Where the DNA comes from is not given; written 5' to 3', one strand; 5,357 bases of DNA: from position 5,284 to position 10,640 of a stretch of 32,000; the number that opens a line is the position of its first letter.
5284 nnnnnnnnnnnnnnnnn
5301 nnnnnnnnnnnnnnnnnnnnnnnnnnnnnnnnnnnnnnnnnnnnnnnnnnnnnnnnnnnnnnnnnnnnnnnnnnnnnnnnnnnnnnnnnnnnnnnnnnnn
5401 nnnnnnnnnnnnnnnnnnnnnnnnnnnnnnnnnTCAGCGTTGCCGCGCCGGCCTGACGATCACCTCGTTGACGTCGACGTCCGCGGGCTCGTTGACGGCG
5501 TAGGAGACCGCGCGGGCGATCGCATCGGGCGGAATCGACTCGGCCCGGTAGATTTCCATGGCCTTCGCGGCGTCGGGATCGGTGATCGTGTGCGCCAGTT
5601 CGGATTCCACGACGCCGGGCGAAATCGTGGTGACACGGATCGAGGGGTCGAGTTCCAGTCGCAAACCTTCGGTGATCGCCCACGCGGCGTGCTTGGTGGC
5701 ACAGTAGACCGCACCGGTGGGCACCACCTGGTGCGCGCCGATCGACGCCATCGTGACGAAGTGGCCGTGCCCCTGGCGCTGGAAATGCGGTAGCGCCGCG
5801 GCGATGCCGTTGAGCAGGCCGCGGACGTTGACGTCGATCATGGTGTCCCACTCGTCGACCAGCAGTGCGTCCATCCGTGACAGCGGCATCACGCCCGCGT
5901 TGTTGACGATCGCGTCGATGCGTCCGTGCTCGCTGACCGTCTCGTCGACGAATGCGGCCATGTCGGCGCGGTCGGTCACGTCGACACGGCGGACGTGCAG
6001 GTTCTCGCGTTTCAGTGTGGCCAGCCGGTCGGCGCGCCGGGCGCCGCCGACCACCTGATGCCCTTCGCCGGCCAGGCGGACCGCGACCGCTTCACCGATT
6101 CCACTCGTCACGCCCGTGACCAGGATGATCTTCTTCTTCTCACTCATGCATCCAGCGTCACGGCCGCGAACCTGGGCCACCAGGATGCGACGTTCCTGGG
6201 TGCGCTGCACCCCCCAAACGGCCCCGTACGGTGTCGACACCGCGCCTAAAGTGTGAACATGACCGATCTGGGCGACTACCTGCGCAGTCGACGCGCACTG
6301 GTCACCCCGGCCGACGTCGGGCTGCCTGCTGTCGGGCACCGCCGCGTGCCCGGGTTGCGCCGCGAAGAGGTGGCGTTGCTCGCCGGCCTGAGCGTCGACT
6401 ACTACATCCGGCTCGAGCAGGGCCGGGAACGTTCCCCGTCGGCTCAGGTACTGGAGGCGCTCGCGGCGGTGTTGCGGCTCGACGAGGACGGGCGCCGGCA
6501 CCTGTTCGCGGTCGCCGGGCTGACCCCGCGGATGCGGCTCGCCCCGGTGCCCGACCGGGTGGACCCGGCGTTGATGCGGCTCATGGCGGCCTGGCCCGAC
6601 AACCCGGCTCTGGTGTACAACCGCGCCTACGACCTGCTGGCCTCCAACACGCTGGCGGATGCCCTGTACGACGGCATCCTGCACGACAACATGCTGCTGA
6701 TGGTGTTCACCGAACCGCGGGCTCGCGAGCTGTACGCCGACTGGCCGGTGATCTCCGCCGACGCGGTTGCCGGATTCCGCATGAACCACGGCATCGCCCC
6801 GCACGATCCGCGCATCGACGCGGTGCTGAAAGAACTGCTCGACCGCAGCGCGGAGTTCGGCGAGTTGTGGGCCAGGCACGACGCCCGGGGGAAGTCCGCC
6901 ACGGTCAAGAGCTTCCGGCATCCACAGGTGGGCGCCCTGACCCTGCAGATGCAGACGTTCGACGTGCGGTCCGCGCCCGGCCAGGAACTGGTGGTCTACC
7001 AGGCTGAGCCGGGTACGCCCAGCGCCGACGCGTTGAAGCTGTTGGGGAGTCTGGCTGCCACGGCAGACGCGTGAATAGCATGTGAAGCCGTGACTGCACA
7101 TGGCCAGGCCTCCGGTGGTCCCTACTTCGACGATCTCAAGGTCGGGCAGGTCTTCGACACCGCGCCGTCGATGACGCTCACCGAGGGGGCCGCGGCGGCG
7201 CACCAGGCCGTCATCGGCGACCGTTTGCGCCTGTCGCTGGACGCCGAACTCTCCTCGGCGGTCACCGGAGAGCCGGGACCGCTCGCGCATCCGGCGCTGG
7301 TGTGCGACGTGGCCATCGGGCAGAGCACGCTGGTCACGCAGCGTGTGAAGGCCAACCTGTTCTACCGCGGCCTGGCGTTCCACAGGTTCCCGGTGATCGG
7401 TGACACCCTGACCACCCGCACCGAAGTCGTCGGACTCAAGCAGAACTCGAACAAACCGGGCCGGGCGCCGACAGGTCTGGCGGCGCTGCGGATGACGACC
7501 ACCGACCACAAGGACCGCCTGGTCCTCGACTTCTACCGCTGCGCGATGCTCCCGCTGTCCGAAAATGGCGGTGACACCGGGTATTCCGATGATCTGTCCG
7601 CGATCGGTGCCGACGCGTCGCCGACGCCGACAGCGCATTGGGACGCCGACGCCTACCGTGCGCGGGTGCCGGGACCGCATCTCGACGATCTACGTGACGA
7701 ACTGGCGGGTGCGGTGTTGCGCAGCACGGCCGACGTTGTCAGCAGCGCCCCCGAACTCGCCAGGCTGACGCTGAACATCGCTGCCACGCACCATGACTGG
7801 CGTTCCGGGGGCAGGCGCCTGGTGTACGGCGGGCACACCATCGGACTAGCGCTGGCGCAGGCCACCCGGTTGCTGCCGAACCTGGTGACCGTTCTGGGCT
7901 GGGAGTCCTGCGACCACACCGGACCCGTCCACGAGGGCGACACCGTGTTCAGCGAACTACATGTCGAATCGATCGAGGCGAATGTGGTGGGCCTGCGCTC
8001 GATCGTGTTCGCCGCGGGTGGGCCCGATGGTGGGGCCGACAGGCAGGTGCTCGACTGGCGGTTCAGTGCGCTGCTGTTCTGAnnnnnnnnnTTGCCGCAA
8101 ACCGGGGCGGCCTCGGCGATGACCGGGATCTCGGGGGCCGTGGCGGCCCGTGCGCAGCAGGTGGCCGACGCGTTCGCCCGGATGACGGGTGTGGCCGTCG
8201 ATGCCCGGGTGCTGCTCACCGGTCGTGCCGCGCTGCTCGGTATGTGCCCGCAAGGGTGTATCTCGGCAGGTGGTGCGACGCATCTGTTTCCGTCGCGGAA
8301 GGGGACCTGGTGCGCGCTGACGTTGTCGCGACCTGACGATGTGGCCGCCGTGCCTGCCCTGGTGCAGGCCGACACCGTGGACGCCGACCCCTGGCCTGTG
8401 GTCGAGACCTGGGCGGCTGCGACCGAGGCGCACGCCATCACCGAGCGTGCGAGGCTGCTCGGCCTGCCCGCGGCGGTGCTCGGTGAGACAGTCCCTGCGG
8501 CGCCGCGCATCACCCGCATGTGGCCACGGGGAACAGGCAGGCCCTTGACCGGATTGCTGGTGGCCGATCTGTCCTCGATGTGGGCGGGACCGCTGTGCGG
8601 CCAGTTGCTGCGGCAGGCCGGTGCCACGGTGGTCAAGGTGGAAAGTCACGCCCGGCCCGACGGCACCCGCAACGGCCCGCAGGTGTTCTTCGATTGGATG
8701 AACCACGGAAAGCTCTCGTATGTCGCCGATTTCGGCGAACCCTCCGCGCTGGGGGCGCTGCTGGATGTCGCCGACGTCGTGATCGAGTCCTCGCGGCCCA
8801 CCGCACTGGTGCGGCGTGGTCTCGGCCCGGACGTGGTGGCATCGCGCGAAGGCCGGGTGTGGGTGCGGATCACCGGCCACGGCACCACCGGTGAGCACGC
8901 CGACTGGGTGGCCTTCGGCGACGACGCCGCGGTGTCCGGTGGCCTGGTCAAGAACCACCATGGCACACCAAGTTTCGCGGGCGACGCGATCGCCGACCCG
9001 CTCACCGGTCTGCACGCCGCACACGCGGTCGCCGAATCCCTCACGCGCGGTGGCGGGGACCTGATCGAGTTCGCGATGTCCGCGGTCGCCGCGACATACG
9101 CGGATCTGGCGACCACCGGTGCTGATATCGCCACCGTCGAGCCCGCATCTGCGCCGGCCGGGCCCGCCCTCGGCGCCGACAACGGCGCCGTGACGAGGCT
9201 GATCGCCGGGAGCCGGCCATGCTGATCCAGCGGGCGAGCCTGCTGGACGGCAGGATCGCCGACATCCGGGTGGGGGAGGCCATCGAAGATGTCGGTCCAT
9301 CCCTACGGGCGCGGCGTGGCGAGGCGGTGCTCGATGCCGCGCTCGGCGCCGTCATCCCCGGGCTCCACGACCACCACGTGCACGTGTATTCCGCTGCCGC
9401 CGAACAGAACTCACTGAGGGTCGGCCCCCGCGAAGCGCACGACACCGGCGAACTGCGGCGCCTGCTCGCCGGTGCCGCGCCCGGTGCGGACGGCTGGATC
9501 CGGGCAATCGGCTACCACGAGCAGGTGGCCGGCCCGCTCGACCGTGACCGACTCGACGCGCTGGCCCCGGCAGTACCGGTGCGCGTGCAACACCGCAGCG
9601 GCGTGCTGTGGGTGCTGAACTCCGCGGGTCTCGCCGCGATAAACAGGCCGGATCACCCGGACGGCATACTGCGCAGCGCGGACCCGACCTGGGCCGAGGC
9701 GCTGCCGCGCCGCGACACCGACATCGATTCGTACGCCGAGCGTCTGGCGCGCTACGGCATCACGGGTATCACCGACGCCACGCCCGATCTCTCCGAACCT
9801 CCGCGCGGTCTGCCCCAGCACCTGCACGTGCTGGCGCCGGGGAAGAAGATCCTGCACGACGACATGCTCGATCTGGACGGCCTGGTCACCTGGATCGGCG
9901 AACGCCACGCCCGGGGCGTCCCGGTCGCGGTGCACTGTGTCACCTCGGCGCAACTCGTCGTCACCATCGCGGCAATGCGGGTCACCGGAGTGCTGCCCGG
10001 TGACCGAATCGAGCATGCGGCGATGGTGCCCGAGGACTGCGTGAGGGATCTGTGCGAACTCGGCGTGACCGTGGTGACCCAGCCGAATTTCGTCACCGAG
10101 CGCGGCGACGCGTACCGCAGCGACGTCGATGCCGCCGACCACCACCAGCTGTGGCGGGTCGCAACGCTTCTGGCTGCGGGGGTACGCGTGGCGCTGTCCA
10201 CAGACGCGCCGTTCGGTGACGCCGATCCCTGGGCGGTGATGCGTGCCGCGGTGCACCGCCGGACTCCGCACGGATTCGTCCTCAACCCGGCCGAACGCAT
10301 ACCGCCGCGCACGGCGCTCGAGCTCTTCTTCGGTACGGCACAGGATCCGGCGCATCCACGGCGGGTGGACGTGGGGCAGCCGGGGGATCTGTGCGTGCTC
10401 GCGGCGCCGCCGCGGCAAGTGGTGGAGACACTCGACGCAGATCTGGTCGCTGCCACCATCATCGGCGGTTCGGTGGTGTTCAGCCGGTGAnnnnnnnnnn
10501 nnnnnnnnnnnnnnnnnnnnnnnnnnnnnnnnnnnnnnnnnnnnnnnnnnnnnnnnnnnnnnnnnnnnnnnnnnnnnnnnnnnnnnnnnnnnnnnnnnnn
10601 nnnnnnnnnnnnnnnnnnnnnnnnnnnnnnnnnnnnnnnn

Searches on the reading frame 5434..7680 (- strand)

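Call 19: search_protein_families(library=pfam, proteins=[window:5434-7680:-])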
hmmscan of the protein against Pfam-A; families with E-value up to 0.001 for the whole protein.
window:5434-7680:- (748 aa): 5 families
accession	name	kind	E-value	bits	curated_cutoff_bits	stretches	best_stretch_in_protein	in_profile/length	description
PF00106.31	adh_short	-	3.4e-45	154.4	26.6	1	517-701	1-192/195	short chain dehydrogenase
PF13561.12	adh_short_C2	-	2.5e-37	129.1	27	1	523-727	1-215/236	Enoyl-(Acyl carrier protein) reductase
PF08659.16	KR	-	2.5e-11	44.3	22.6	1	519-668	3-158/180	KR domain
PF01370.27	Epimerase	-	3.2e-09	37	20.9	1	519-630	1-103/240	NAD dependent epimerase/dehydratase family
PF23441.1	SDR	-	0.00024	21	27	1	649-701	153-204/258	SDR-like rossmann domain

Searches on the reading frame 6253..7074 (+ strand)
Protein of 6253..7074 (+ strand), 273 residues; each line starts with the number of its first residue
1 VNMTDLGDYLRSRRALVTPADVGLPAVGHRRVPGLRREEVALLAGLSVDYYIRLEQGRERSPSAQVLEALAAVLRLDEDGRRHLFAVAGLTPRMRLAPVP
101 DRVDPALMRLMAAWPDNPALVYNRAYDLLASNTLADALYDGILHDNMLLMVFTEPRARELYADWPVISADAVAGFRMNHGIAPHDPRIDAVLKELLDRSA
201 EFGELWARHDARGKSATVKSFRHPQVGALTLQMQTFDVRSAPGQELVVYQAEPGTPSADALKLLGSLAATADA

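Call 9: search_protein_families(library=pfam, proteins=[window:6253-7074:+])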
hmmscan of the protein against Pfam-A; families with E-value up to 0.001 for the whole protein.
window:6253-7074:+ (273 aa): 3 families
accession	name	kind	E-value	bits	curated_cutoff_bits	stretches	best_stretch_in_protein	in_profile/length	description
PF17765.7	MLTR_LBD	-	1.2e-51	175.5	26.3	1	103-264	1-168/168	MmyB-like transcription regulator ligand binding domain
PF13560.12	HTH_31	-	2.6e-10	40.9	27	1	5-84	1-64/64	Helix-turn-helix domain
PF01381.28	HTH_3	-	6.1e-08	33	23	1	34-79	9-53/55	Helix-turn-helix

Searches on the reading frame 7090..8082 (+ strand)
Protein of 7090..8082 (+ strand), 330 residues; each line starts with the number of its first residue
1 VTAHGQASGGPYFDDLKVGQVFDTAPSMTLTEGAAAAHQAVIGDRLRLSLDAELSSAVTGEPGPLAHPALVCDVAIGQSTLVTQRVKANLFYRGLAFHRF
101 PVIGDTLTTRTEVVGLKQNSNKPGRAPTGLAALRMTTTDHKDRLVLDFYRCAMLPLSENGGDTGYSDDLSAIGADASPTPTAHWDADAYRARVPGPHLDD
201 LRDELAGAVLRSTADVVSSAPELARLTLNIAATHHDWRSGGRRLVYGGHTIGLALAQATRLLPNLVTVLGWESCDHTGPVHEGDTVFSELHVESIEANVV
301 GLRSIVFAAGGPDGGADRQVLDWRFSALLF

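Call 9: search_protein_families(library=pfam, proteins=[window:7090-8082:+])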
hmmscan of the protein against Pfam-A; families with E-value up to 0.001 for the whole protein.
window:7090-8082:+ (330 aa): 1 family
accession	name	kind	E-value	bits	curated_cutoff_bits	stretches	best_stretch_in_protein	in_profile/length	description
PF01575.25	MaoC_dehydratas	-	8.8e-08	32.2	27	1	18-121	6-108/123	MaoC like domain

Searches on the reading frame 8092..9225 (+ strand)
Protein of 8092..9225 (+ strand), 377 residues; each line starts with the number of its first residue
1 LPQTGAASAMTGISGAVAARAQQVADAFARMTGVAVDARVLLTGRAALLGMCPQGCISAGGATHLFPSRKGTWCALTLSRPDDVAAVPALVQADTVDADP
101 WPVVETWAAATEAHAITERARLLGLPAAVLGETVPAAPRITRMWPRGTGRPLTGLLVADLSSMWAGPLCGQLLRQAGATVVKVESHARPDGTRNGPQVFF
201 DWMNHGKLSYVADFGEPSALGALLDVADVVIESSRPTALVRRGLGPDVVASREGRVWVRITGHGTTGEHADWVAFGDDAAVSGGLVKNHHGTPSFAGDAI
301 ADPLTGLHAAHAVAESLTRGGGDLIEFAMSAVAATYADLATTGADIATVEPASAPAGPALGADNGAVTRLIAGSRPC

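Call 9: search_protein_families(library=pfam, proteins=[window:8092-9225:+])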
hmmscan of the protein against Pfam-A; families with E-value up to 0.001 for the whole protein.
window:8092-9225:+ (377 aa): 1 family
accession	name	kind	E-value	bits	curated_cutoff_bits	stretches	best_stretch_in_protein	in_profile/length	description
PF02515.22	CoA_transf_3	-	1.9e-32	113.2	23.3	1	152-343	1-209/366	CoA-transferase family III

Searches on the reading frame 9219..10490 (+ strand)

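Call 9: search_protein_families(library=pfam, proteins=[window:9219-10490:+])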
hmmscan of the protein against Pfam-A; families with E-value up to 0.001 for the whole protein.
window:9219-10490:+ (423 aa): 1 family
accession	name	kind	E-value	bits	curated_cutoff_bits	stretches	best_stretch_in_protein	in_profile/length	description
PF07969.17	Amidohydro_3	-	4.6e-30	105.9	29.7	1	37-421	2-472/472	Amidohydrolase family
